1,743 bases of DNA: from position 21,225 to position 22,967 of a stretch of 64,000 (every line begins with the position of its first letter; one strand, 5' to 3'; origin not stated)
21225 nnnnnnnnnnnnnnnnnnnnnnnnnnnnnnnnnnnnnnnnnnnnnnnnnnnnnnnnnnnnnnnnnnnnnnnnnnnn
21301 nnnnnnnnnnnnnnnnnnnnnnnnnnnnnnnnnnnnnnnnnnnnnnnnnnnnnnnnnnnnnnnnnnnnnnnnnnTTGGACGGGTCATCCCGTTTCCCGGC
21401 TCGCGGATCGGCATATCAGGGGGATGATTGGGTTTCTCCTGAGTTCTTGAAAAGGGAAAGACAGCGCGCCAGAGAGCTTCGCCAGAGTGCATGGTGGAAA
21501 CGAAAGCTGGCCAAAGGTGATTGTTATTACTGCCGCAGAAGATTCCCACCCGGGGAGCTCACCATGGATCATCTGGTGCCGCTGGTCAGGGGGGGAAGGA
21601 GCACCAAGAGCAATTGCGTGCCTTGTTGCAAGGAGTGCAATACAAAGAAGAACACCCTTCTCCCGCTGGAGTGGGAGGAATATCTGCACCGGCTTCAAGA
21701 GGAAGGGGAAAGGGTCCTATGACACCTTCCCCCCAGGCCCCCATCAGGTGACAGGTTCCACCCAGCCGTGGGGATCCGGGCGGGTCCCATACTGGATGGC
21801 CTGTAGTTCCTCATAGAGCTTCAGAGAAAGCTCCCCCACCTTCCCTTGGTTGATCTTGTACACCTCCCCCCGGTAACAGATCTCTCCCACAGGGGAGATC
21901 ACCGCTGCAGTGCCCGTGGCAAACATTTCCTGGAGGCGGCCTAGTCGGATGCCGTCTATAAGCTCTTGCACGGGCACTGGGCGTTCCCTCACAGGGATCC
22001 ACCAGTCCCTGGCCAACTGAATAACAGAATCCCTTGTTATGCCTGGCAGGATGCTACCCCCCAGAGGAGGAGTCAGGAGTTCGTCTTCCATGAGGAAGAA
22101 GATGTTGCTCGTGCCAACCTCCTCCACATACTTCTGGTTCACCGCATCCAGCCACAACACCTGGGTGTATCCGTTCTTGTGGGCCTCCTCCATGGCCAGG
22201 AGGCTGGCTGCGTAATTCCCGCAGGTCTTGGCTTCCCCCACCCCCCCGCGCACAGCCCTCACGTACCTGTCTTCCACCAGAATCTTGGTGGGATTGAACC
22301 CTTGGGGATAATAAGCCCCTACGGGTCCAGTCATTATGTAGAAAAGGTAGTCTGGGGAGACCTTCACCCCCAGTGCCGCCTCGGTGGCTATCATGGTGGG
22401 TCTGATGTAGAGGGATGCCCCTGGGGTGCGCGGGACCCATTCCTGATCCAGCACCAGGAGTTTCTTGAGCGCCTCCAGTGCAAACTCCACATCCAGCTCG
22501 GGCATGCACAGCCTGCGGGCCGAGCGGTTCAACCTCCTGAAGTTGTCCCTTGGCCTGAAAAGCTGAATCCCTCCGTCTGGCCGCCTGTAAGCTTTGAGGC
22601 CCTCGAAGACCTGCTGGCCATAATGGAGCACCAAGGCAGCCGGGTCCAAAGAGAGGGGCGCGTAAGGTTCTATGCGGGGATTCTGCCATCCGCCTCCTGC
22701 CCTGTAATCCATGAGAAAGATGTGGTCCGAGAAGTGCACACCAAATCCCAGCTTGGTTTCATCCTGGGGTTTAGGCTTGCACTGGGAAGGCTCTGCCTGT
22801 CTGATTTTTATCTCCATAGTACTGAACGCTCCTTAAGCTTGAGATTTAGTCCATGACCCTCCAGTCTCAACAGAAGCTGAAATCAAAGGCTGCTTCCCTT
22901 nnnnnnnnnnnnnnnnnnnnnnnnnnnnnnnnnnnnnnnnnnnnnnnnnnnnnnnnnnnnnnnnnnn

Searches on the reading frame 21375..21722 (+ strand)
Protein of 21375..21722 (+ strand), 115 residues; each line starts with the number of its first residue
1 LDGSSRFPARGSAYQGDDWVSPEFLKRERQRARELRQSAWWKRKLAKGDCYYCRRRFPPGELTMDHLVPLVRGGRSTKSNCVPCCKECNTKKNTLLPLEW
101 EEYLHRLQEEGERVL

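Call 17: search_protein_families(library=pfam, proteins=[window:21375-21722:+], max_evalue=0.01)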
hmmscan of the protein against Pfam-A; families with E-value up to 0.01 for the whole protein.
window:21375-21722:+ (115 aa): 3 families
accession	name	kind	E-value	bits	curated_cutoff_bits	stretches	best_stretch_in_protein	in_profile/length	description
PF14279.12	HNH_5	-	1.6e-12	47.6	27.5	1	50-96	1-47/56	HNH endonuclease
PF01844.29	HNH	-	2e-12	47.5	21.4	1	50-93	1-45/47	HNH endonuclease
PF13395.12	HNH_4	-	0.0071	16.7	22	1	50-97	1-53/54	HNH endonuclease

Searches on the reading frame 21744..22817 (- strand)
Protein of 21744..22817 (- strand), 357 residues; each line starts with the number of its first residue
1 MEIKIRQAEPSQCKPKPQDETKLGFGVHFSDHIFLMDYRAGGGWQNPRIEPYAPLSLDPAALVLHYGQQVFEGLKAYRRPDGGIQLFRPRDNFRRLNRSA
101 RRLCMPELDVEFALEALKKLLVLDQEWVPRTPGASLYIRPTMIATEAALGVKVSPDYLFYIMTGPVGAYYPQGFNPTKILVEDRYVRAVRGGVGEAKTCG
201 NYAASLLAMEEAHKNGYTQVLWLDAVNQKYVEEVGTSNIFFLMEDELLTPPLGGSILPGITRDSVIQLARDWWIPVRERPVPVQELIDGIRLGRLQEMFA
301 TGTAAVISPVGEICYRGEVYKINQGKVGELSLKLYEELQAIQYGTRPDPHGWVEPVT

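Call 17: search_protein_families(library=pfam, proteins=[window:21744-22817:-], max_evalue=0.01)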
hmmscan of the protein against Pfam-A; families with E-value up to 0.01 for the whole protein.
window:21744-22817:- (357 aa): 1 family
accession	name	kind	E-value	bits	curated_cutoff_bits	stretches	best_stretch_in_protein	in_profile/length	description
PF01063.24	Aminotran_4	-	1.2e-35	123.8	28.5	1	69-313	1-223/223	Amino-transferase class IV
